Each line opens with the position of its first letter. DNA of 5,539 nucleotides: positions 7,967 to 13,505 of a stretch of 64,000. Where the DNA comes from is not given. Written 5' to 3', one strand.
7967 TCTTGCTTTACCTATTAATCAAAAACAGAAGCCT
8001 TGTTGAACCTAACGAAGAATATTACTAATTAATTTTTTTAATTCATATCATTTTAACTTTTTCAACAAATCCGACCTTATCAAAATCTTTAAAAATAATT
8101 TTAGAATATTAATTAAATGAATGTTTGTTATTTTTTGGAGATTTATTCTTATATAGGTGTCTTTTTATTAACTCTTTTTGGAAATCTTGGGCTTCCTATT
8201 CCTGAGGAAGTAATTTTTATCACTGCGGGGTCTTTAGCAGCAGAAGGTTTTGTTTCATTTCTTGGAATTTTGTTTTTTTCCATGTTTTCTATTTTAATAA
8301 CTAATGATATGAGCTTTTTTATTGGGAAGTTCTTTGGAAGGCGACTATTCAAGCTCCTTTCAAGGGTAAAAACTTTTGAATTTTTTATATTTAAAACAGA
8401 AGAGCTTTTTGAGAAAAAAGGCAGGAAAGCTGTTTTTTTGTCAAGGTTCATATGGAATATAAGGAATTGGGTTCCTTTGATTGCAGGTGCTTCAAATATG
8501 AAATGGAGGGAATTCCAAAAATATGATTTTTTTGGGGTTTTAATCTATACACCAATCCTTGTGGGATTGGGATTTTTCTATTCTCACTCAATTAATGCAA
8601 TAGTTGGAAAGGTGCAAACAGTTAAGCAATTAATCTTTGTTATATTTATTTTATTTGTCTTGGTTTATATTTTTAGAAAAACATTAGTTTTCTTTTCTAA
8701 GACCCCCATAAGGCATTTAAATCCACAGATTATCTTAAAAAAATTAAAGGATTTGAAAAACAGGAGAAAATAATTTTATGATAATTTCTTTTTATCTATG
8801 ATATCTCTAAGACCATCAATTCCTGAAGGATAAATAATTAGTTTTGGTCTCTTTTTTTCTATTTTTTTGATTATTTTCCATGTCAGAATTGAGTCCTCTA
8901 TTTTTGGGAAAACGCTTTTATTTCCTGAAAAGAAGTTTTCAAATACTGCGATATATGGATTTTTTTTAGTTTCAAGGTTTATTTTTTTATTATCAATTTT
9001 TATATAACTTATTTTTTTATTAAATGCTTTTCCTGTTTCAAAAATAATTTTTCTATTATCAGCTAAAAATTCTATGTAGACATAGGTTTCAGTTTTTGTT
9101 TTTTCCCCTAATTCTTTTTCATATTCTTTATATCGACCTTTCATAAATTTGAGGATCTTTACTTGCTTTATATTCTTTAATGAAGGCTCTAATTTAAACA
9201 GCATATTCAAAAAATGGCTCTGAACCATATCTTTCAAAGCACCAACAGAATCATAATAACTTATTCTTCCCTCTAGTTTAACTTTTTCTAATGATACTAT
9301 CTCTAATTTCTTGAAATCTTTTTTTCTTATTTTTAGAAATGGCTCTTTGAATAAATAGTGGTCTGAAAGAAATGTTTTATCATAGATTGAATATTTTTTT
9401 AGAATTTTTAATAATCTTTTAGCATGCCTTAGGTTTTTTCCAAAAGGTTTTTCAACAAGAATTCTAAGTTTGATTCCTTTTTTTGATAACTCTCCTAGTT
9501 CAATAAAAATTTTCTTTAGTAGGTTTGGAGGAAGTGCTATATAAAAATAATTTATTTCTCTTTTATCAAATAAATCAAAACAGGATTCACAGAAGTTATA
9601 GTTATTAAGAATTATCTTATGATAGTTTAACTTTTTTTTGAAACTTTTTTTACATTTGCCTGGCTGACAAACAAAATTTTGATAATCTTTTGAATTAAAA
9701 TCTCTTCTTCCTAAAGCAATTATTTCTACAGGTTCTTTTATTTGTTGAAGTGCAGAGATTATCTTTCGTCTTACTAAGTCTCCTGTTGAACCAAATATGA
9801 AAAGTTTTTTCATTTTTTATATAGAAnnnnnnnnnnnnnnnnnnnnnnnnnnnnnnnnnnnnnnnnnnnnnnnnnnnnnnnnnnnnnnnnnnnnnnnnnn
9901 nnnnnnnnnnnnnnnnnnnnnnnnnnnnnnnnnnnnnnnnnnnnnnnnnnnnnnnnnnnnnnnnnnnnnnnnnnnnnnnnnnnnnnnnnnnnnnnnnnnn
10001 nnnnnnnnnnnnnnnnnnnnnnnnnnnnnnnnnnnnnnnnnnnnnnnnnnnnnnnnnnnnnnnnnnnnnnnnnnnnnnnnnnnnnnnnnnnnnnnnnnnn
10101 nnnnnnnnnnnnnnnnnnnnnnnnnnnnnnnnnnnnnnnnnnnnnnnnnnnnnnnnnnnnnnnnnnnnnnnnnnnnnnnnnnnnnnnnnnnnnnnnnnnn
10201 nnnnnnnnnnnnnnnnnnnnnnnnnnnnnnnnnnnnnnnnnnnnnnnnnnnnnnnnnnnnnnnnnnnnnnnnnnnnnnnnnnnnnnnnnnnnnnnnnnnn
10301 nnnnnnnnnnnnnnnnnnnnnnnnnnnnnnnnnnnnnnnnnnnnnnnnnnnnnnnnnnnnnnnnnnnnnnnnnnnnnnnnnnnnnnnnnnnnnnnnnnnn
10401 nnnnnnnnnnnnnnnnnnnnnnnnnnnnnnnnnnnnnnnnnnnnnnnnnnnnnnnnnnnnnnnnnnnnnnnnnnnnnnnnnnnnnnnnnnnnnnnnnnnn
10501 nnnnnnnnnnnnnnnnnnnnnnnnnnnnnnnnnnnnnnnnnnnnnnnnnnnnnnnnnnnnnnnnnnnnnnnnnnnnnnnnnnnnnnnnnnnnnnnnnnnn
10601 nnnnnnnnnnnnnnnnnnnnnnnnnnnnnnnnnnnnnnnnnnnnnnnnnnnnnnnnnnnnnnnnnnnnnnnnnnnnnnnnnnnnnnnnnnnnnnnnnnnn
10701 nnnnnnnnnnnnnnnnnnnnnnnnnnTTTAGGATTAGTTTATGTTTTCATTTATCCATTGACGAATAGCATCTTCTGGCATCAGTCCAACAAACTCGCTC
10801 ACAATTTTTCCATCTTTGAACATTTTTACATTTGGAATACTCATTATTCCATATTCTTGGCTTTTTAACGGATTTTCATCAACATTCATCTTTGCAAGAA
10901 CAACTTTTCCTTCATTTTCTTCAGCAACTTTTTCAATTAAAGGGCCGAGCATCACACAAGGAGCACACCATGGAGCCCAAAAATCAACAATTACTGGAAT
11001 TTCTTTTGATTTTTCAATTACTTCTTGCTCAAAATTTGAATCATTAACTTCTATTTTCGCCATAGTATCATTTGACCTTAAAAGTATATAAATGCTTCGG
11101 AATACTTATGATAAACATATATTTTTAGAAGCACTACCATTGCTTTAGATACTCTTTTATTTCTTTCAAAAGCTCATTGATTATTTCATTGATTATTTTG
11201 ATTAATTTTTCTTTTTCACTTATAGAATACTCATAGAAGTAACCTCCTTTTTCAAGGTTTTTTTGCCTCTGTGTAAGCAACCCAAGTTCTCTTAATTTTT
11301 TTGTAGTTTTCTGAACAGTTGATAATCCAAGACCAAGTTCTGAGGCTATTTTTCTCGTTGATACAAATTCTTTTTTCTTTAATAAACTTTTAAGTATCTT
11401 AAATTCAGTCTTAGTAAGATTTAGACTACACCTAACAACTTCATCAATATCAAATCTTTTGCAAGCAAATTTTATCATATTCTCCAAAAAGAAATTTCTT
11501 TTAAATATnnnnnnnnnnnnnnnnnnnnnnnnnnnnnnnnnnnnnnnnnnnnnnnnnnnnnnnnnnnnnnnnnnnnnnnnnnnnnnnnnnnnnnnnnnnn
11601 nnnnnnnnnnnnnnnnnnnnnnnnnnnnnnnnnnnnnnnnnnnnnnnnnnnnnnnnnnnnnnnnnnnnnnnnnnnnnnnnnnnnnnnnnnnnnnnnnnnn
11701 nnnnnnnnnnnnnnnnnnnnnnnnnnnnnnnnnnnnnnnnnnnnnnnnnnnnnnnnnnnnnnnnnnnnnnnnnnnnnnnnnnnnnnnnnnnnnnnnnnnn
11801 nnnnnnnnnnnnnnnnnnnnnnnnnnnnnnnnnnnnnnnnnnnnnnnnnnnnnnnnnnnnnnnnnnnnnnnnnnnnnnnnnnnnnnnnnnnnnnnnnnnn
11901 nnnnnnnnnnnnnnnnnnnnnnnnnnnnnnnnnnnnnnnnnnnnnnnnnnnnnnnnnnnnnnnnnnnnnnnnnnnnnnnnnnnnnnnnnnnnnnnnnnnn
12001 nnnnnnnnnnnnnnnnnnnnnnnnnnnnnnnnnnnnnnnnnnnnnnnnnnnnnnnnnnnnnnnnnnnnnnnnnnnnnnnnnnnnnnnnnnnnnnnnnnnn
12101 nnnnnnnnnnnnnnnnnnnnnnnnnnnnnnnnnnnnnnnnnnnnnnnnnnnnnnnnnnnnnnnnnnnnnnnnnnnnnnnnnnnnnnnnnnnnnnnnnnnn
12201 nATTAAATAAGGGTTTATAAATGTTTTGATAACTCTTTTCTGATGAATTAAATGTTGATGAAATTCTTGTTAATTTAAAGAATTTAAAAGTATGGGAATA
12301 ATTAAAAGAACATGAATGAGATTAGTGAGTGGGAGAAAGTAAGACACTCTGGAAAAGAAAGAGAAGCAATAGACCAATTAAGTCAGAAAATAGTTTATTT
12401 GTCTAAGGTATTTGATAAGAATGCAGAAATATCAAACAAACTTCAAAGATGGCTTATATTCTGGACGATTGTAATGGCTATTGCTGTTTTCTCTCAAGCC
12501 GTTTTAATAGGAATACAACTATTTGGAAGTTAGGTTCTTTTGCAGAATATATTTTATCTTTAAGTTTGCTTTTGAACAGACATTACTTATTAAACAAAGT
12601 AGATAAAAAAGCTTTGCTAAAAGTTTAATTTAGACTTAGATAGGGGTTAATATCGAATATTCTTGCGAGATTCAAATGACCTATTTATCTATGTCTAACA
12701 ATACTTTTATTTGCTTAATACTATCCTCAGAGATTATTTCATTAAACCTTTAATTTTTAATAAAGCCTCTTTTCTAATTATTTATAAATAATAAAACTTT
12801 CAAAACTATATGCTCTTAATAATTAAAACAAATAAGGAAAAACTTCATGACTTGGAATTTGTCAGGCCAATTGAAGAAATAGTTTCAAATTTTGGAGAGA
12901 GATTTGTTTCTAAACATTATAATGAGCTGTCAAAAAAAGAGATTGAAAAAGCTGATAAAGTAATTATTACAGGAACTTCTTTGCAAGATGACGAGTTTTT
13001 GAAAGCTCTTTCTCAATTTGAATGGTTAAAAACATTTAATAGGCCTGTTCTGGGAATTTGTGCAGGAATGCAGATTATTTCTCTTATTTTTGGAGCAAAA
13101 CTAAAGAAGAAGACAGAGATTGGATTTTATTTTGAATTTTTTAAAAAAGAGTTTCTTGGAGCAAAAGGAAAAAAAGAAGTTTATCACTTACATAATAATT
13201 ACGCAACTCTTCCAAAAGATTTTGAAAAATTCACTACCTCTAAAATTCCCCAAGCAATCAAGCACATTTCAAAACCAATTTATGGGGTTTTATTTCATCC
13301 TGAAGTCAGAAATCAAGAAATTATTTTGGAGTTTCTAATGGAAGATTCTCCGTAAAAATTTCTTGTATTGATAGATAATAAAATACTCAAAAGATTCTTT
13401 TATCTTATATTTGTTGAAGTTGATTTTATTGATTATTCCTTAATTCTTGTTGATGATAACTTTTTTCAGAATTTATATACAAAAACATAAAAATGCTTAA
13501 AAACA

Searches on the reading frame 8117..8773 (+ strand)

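Call 73: search_protein_families(library=pfam, proteins=[window:8117-8773:+], max_evalue=0.00001)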
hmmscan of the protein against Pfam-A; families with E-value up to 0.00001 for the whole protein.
window:8117-8773:+ (218 aa): 1 family
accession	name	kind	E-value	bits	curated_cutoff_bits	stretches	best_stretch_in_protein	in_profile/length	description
PF09335.16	VTT_dom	-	1.4e-14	55.1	33.9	1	28-152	1-121/123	VTT domain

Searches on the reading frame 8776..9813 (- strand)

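Call 73: search_protein_families(library=pfam, proteins=[window:8776-9813:-], max_evalue=0.00001)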
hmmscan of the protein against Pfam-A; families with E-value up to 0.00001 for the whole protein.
window:8776-9813:- (345 aa): 2 families
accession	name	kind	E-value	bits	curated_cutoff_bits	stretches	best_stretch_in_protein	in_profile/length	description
PF00479.28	G6PD_N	-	2.6e-21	77.5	22.1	1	6-157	2-179/183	Glucose-6-phosphate dehydrogenase, NAD binding domain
PF02781.21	G6PD_C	-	7.1e-17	61.8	27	1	167-206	19-58/296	Glucose-6-phosphate dehydrogenase, C-terminal domain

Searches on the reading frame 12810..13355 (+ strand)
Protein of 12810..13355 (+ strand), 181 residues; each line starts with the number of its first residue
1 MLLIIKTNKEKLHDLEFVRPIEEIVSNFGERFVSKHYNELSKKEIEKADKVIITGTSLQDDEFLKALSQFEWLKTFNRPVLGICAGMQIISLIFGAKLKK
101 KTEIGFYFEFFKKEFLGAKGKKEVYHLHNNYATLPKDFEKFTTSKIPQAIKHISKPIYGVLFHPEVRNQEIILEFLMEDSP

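Call 73: search_protein_families(library=pfam, proteins=[window:12810-13355:+], max_evalue=0.00001)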
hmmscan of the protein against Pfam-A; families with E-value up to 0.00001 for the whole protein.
window:12810-13355:+ (181 aa): 1 family
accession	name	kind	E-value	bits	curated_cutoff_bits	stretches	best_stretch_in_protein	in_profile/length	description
PF00117.34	GATase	-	3.3e-17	63.2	22.8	1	37-169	29-176/190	Glutamine amidotransferase class-I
